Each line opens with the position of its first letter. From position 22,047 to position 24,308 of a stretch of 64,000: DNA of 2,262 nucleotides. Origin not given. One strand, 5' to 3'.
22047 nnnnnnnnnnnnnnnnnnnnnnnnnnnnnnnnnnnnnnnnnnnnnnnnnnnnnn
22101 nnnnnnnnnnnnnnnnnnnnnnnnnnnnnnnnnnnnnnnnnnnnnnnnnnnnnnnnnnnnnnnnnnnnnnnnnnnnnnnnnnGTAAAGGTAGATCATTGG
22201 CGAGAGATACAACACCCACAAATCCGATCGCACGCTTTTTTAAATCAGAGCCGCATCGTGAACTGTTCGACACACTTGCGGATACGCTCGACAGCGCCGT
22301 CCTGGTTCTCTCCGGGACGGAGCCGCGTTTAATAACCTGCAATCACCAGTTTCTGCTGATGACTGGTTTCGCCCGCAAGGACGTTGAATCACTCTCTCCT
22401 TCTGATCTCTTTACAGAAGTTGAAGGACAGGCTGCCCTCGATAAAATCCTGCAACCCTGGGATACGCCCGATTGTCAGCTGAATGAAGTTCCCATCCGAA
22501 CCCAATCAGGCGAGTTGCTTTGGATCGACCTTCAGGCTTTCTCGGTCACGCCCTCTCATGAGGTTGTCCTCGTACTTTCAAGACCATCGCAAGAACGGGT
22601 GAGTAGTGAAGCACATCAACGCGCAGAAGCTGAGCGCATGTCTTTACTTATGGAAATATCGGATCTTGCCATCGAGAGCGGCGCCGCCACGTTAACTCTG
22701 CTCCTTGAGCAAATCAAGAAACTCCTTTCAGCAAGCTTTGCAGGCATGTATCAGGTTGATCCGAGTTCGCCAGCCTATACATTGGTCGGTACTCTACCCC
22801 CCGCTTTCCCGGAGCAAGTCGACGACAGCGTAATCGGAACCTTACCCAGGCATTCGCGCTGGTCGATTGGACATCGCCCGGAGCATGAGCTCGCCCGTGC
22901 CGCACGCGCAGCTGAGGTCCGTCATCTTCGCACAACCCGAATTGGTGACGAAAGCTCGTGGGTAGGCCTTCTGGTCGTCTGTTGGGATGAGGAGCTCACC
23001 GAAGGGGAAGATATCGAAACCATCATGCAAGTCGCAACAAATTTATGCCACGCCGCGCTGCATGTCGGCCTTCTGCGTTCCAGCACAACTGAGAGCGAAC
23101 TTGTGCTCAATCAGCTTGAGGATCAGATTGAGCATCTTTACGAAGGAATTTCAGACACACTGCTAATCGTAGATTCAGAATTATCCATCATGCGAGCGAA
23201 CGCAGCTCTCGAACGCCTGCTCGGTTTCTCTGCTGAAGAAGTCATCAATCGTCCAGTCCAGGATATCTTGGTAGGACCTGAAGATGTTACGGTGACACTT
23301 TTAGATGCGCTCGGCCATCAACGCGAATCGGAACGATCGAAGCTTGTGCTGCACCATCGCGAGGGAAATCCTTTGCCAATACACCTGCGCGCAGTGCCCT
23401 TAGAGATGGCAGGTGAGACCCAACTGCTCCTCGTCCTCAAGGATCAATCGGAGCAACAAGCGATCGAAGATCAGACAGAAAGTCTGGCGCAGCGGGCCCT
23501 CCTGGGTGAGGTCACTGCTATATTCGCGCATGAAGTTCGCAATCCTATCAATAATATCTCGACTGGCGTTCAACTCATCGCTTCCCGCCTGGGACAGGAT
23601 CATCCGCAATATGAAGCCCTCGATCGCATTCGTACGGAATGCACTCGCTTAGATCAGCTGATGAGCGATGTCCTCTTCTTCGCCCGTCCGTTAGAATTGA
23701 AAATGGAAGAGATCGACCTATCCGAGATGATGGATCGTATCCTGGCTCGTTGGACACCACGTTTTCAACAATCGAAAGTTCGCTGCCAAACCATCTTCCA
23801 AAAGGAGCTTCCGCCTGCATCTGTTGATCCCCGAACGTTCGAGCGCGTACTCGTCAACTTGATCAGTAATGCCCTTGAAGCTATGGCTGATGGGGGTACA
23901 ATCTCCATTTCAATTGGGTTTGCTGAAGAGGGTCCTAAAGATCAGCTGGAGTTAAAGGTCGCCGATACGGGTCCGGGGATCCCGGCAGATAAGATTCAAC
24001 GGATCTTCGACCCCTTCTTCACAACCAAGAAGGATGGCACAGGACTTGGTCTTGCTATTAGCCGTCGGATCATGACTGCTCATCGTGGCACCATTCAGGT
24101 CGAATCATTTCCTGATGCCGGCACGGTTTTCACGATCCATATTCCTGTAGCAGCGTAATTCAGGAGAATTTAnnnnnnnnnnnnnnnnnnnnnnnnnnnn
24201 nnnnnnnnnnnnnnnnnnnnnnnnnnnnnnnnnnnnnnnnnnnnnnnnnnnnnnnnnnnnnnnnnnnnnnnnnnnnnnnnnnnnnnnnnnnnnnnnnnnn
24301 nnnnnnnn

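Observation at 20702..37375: Self-contained sigma-54 regulon ending in ftsZ: rpoN, a PAS kinase and an EBP without a DNA-binding domain, followed by two sigma-54-promoted operons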

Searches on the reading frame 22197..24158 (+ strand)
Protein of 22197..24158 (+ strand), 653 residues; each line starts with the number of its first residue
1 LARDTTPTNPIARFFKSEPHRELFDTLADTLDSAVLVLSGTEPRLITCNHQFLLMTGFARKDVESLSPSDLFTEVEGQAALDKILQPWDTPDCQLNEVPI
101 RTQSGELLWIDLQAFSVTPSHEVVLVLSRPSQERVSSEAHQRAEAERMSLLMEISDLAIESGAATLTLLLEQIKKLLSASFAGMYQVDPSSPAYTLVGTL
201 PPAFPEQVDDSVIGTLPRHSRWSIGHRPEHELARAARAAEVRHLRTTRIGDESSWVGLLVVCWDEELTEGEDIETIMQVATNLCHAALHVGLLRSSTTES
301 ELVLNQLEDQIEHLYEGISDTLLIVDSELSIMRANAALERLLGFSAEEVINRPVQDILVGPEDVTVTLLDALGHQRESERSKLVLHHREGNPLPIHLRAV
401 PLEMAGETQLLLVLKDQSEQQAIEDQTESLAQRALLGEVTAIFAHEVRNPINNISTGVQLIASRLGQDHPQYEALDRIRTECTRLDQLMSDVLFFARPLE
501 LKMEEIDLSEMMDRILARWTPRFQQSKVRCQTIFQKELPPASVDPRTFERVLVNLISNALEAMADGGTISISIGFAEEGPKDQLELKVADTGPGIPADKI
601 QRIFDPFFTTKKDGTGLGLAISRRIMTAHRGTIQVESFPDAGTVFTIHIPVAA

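Call 4: search_protein_families(library=pfam, proteins=[window:22197-24158:+], max_evalue=0.01)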
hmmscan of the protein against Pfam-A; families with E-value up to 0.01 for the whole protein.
window:22197-24158:+ (653 aa): 9 families
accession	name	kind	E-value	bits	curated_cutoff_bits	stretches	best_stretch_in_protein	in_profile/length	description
PF02518.31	HATPase_c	-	1.8e-29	102.9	26.4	1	544-652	2-110/111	Histidine kinase-, DNA gyrase B-, and HSP90-like ATPase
PF13426.13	PAS_9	-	7.6e-20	71.6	27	2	320-419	2-103/103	PAS domain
PF00989.32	PAS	-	1.9e-15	57.3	22.6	1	310-416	2-112/113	PAS fold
PF00512.31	HisKA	-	2.2e-11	44.1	26.9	1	437-497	3-62/66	His Kinase A (phospho-acceptor) domain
PF13188.13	PAS_8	-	7.5e-11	42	21.8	2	22-77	1-57/65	PAS domain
PF08448.16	PAS_4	-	2.8e-10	40.8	23.1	1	316-413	2-100/110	PAS fold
PF18095.7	PAS_12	-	5.4e-07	29.7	22.6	0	20-62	44-86/153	UPF0242 C-terminal PAS-like domain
PF08447.18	PAS_3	-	0.0011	19.7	25.6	0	46-124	2-83/89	PAS fold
PF13589.12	HATPase_c_3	-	0.0026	18.2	25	1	547-612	2-61/137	Histidine kinase-, DNA gyrase B-, and HSP90-like ATPase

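Call 34: search_protein_families(library=ncbifam, proteins=[window:22197-24158:+], max_evalue=0.001)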
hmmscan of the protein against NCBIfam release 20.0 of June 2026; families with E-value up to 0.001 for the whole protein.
window:22197-24158:+ (653 aa): 85 families (the best 25 are shown)
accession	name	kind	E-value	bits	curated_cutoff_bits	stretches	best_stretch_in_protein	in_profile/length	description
NF008468.0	PRK11360.1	equivalog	1.2e-79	268.4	646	1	310-652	269-609/616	two-component system sensor histidine kinase AtoS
NF007688.0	PRK10364.1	equivalog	2.2e-48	165.2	479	1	415-652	219-452/460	two-component system sensor histidine kinase ZraS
NF046044.1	PnpS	equivalog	6.7e-45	153.8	400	1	283-650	29-390/390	two-component system histidine kinase PnpS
NF052574.1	HisKinEspCMyxo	equivalog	2.1e-40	138.7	1200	1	295-652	271-638/785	serine histidine kinase EspC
NF033092.0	HK_WalK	equivalog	2.9e-38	131.8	725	1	306-651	255-594/594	cell wall metabolism sensor histidine kinase WalK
NF010411.0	PRK13837.1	equivalog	8.1e-38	130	647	1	410-651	424-675/828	two-component system VirA-like sensor kinase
NF053867.1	SprKinKinDBac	equivalog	1.4e-37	129.4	775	1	413-652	266-498/500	sporulation kinase KinD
NF046026.1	HisKinCckACaul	equivalog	7.9e-37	126.7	1000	1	331-652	208-533/678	cell cycle histidine kinase CckA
NF047874.1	MASE3_PAS_HK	subfamily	1.9e-36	126.1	560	1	295-651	251-625/655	MASE3 domain-containing sensor histidine kinase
TIGR02966.1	phoR_proteo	equivalog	6.6e-36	124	334.2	1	306-649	3-333/333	phosphate regulon sensor histidine kinase PhoR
NF047497.1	HK_LIC_12097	equivalog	3.2e-35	121.6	500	1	306-651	8-366/367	LIC_12097 family sensor histidine kinase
NF041777.1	sens_FixL_Rhizob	equivalog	4.8e-34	117.8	850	1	303-652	117-482/485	sensor protein FixL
NF006800.0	PRK09303.1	equivalog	2.6e-33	115.5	342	1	411-652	127-378/383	histidine kinase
NF046020.1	HisKinCckABruc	equivalog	3.1e-33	114.7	1000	1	315-650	352-706/868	cell cycle histidine kinase CckA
NF008293.1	PRK11073.1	equivalog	5.6e-33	114.6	240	1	311-651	9-347/349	nitrogen regulation protein NR(II)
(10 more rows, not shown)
